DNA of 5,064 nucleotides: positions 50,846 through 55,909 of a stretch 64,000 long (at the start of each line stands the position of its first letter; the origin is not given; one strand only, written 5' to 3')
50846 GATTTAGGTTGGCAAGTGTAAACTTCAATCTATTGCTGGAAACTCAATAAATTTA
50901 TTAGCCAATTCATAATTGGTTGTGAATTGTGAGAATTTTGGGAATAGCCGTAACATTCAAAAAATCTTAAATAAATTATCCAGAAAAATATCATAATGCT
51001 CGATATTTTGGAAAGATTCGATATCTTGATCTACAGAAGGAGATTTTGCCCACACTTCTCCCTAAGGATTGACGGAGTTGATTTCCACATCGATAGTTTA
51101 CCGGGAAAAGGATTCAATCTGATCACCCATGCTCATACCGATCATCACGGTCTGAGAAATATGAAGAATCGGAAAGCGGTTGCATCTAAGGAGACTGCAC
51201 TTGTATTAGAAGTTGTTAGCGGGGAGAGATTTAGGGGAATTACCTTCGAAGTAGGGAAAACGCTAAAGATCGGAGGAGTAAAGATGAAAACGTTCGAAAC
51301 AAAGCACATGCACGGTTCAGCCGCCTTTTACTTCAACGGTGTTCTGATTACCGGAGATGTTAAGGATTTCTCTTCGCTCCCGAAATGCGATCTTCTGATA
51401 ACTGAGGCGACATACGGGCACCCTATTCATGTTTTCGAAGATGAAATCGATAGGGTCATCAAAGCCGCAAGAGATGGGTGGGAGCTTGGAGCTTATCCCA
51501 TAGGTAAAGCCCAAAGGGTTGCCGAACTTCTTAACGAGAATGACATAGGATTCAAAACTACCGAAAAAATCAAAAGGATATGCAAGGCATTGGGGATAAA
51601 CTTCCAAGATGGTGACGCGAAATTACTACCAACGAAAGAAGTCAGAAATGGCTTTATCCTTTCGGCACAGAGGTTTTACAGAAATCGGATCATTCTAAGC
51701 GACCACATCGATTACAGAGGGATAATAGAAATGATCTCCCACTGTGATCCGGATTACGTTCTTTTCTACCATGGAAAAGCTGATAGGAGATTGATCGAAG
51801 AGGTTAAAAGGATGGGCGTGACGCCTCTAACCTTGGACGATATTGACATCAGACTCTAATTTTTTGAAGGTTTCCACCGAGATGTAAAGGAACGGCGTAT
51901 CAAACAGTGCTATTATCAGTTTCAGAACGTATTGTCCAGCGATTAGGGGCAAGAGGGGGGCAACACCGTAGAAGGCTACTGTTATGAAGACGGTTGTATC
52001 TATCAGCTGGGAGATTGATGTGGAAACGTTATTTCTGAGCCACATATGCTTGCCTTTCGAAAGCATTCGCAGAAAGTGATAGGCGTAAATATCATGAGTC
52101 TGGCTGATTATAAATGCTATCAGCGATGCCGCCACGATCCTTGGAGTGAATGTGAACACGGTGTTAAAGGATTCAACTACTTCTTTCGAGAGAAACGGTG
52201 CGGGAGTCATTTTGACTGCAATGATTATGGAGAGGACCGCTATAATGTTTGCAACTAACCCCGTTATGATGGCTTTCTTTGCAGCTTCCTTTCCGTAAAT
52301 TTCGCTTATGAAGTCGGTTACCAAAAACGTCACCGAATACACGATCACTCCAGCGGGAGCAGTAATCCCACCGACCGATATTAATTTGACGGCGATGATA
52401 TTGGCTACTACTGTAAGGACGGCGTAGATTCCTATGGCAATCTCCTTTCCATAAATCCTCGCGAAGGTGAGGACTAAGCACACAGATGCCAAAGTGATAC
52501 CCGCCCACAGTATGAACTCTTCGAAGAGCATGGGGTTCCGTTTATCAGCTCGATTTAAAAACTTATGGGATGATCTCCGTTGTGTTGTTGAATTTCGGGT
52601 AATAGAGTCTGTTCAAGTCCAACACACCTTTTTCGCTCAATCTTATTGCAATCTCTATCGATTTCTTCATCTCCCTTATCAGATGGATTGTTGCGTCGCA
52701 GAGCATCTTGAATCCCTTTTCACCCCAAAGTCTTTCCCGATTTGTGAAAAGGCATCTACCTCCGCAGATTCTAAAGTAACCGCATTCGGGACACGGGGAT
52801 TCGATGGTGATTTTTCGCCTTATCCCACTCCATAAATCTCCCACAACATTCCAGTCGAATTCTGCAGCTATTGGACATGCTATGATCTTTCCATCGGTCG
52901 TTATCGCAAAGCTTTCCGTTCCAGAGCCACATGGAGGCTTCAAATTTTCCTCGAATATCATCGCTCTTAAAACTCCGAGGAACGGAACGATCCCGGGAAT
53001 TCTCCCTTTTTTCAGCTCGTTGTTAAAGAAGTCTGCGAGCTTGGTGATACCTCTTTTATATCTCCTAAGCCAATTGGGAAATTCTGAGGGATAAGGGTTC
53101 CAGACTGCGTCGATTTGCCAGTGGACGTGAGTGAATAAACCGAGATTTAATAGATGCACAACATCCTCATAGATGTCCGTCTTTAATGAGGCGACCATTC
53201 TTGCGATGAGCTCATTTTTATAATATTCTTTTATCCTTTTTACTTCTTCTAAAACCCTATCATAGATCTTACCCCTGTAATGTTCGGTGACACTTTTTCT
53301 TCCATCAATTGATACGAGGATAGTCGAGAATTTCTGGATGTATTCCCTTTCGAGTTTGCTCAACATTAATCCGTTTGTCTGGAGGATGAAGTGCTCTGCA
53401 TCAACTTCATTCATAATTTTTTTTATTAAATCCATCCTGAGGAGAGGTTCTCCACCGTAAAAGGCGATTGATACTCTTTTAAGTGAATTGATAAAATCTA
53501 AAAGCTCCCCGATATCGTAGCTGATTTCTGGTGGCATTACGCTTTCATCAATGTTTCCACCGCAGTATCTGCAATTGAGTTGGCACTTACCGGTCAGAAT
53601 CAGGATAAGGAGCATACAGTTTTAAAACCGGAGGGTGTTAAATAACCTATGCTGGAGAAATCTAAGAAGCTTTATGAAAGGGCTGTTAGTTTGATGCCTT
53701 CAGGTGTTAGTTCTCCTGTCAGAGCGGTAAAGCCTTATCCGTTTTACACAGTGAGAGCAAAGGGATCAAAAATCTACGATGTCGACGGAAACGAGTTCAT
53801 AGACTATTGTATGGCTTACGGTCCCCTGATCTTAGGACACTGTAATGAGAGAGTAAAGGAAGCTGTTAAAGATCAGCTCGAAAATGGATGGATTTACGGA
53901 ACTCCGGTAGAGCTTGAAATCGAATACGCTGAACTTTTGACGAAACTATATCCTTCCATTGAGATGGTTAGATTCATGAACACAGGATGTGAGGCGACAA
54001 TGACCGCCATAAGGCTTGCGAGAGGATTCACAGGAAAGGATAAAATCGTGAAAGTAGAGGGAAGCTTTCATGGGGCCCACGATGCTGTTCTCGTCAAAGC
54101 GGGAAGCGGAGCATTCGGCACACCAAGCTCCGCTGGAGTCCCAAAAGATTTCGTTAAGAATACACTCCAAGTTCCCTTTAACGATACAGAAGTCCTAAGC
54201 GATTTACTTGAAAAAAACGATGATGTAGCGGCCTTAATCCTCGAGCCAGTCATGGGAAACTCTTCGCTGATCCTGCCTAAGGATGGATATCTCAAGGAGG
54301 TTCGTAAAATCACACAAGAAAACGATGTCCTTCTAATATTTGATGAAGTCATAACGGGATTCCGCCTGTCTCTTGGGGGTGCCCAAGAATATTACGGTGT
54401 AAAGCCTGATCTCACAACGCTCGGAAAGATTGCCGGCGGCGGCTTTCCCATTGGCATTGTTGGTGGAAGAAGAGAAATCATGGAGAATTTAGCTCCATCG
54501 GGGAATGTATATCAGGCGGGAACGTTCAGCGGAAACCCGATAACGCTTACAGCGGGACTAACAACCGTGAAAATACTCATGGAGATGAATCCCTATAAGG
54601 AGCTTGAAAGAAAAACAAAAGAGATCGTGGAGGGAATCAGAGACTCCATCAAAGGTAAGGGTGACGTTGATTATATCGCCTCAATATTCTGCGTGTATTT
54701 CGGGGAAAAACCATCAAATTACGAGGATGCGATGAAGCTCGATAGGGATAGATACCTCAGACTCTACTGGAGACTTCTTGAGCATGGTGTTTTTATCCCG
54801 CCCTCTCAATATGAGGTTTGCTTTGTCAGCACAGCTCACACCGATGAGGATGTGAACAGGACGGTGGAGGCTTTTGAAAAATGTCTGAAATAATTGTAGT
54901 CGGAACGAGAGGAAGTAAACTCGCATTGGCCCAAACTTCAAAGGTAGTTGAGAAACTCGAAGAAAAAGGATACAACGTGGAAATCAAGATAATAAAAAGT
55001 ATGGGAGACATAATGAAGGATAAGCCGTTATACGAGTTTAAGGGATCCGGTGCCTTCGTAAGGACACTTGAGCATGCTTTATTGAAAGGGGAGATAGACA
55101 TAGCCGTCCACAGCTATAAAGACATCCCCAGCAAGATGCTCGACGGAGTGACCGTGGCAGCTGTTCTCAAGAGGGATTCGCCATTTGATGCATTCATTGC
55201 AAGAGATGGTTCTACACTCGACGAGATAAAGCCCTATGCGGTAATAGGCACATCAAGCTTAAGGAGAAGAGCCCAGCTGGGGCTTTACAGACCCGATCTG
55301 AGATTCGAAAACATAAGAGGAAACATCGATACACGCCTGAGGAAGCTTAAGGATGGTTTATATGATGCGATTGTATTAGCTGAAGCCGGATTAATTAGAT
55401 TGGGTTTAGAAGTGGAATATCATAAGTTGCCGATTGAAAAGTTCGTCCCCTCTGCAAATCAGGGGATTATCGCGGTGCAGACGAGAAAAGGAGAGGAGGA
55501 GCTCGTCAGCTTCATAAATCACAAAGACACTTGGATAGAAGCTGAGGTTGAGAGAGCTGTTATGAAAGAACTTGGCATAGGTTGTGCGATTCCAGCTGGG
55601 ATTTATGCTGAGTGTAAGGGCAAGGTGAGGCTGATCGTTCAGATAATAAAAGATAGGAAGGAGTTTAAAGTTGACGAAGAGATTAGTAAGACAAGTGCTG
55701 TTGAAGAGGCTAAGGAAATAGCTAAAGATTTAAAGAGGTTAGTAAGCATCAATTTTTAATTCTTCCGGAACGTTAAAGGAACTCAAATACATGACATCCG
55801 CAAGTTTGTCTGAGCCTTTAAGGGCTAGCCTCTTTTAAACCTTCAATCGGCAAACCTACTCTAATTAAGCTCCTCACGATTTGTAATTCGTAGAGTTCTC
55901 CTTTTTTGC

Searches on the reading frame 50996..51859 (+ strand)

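Call 78: search_protein_families(library=ncbifam, proteins=[window:50996-51859:+], max_evalue=0.000001)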
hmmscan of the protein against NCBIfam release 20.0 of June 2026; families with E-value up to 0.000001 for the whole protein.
window:50996-51859:+ (287 aa): 1 family
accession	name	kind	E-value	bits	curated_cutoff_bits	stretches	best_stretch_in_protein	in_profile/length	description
TIGR04122.1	Xnuc_lig_assoc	equivalog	5.7e-24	84.5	325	1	27-203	13-210/326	ligase-associated DNA damage response exonuclease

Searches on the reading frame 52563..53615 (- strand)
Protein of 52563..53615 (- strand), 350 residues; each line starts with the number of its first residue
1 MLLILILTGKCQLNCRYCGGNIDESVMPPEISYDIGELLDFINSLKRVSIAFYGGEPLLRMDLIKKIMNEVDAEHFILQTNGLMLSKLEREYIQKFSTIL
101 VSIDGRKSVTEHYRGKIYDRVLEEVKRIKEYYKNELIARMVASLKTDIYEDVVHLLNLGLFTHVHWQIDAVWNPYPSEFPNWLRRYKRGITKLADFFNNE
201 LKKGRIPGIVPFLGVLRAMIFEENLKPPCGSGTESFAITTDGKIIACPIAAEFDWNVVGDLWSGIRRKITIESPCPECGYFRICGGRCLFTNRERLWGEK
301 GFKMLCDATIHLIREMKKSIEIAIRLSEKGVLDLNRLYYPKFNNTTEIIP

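Call 22: find_encoding_contigs(protein=window:52566-53615:-, flank=10000, max_places=1)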
Protein window:52566-53615:- (350 aa): 13 contigs read that carry it; 1 place shown.
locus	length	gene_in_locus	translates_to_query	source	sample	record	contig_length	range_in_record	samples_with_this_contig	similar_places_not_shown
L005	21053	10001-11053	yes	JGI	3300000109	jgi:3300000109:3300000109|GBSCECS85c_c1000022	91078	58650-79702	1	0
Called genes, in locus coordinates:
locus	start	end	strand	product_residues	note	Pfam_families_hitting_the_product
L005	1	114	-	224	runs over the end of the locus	PF19289:PmbA_TldD_3rd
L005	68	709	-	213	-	PF01523:PmbA_TldD_1st, PF19290:PmbA_TldD_2nd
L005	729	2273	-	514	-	PF01702:TGT, PF17884:DUF5591, PF22176:AF_0587-like_pre-PUA, PF01472:PUA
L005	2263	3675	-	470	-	PF01702:TGT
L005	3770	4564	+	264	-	-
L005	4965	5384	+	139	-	PF13636:Methyltranf_PUA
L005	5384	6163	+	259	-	-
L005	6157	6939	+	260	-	PF01416:PseudoU_synth_1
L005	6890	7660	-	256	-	PF00590:TP_methylase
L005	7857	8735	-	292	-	-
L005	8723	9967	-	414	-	PF00202:Aminotran_3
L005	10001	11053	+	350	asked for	PF04055:Radical_SAM, PF13353:Fer4_12 (weak)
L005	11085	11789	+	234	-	PF02592:Vut_1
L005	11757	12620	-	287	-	-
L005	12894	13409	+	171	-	-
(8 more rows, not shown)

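Call 75: search_protein_families(library=pfam, proteins=[window:52563-53615:-], max_evalue=0.001)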
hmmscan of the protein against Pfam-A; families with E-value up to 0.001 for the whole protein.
window:52563-53615:- (350 aa): 2 families
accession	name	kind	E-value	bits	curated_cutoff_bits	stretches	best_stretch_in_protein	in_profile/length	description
PF04055.27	Radical_SAM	-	1.1e-12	48.9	29.5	1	6-154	2-161/166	Radical SAM superfamily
PF13353.11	Fer4_12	-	1.2e-05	26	22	1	8-107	12-117/137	4Fe-4S single cluster domain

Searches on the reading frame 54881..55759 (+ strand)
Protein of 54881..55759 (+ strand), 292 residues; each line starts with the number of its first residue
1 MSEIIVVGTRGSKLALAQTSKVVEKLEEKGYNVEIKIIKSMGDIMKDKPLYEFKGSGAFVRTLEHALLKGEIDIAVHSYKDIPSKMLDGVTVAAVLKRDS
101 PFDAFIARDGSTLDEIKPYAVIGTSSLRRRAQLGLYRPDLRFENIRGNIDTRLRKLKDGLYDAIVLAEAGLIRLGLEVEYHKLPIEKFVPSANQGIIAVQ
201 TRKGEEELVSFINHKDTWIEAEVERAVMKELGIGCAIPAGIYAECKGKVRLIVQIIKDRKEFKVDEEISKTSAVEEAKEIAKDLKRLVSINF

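Call 78: search_protein_families(library=ncbifam, proteins=[window:54881-55759:+], max_evalue=0.000001)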
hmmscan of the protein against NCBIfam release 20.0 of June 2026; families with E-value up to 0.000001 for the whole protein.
window:54881-55759:+ (292 aa): 2 families
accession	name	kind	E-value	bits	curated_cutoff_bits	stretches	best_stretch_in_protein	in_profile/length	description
TIGR00212.1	hemC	equivalog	2.2e-90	302.6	164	1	5-281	1-282/293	hydroxymethylbilane synthase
NF002202.0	PRK01066.1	equivalog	1.9e-33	115.7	251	1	5-209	21-223/241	hydroxymethylbilane synthase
